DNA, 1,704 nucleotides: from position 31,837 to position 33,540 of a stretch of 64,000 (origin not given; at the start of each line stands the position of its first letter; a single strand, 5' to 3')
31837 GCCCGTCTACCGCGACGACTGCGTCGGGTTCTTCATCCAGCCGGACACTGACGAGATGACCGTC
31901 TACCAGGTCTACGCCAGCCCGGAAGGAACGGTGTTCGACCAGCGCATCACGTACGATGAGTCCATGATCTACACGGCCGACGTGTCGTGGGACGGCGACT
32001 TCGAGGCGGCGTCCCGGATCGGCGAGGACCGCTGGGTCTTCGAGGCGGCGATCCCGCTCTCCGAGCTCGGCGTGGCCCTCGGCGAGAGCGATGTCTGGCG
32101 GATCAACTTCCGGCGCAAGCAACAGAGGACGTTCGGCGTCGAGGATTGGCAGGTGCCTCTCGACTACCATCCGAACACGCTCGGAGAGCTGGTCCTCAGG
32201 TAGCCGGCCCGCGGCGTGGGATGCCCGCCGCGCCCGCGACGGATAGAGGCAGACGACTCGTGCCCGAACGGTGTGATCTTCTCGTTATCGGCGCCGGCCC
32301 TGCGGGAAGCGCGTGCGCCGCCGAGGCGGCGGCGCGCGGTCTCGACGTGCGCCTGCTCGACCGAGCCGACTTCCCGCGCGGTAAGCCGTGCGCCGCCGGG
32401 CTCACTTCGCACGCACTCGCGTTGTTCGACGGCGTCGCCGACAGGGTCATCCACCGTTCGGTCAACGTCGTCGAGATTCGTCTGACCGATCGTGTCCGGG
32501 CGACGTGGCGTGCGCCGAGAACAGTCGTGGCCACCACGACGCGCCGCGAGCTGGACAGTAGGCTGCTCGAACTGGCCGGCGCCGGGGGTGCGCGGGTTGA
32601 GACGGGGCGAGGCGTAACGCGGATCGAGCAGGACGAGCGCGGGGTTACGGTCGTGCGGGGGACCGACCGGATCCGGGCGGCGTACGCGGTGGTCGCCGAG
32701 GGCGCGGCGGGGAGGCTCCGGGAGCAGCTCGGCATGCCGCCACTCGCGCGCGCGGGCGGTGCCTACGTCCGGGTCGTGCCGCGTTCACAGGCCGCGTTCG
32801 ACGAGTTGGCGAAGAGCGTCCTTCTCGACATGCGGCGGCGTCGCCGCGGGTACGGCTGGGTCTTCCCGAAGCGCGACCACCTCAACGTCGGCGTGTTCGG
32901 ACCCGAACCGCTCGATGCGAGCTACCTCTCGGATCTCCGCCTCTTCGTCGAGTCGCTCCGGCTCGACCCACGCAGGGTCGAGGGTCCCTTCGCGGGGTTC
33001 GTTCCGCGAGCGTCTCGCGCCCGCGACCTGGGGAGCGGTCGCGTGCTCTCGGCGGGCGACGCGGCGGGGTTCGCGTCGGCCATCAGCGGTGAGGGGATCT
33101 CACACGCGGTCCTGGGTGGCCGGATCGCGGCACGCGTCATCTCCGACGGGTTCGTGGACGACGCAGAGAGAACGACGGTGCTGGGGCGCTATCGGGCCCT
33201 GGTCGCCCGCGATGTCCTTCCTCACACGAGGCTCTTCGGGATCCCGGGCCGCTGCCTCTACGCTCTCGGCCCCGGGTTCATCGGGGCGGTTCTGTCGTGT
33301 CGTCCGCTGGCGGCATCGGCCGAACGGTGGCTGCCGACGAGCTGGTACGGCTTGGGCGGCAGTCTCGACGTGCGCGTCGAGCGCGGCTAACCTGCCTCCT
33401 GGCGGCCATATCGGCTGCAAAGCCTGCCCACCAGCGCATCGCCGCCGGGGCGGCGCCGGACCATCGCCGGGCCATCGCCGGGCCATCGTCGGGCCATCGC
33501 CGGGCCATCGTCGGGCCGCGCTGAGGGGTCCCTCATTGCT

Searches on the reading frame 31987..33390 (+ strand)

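Call 66: search_protein_families(library=pfam, proteins=[window:31987-33390:+], max_evalue=0.001)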
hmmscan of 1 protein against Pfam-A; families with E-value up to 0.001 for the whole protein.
window:31987-33390:+ (467 aa): 11 families
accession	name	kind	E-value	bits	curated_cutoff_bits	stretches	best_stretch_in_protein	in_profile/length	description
PF01494.25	FAD_binding_3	-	8e-16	58.6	22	1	96-251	2-170/349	FAD binding domain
PF01266.30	DAO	-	2.2e-13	50.9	27.9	2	97-132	1-37/353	FAD dependent oxidoreductase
PF07992.20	Pyr_redox_2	-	1.8e-08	34.6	26.1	1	97-266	2-132/291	Pyridine nucleotide-disulphide oxidoreductase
PF05834.18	Lycopene_cycl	-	2.6e-07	30.5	23.4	1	97-287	1-182/380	Lycopene cyclase protein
PF13450.12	NAD_binding_8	-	2.8e-06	28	21.9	1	100-132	1-33/68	NAD(P)-binding Rossmann-like domain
PF12831.13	FAD_oxidored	-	4.2e-06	26.7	27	1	97-235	1-141/416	FAD dependent oxidoreductase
PF03486.20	HI0933_like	-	8.1e-06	25.9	50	1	97-131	2-36/244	HI0933-like protein Rossmann domain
PF00890.30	FAD_binding_2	-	4.9e-05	23.1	20.4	1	97-133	1-37/414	FAD binding domain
PF13738.12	Pyr_redox_3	-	0.00024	20.9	30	0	99-127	1-30/305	Pyridine nucleotide-disulphide oxidoreductase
PF00070.33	Pyr_redox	-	0.00058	20.8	22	0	98-131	2-35/82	Pyridine nucleotide-disulphide oxidoreductase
PF01134.28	GIDA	-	0.00076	19.1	22.1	0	97-124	1-28/391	Glucose inhibited division protein A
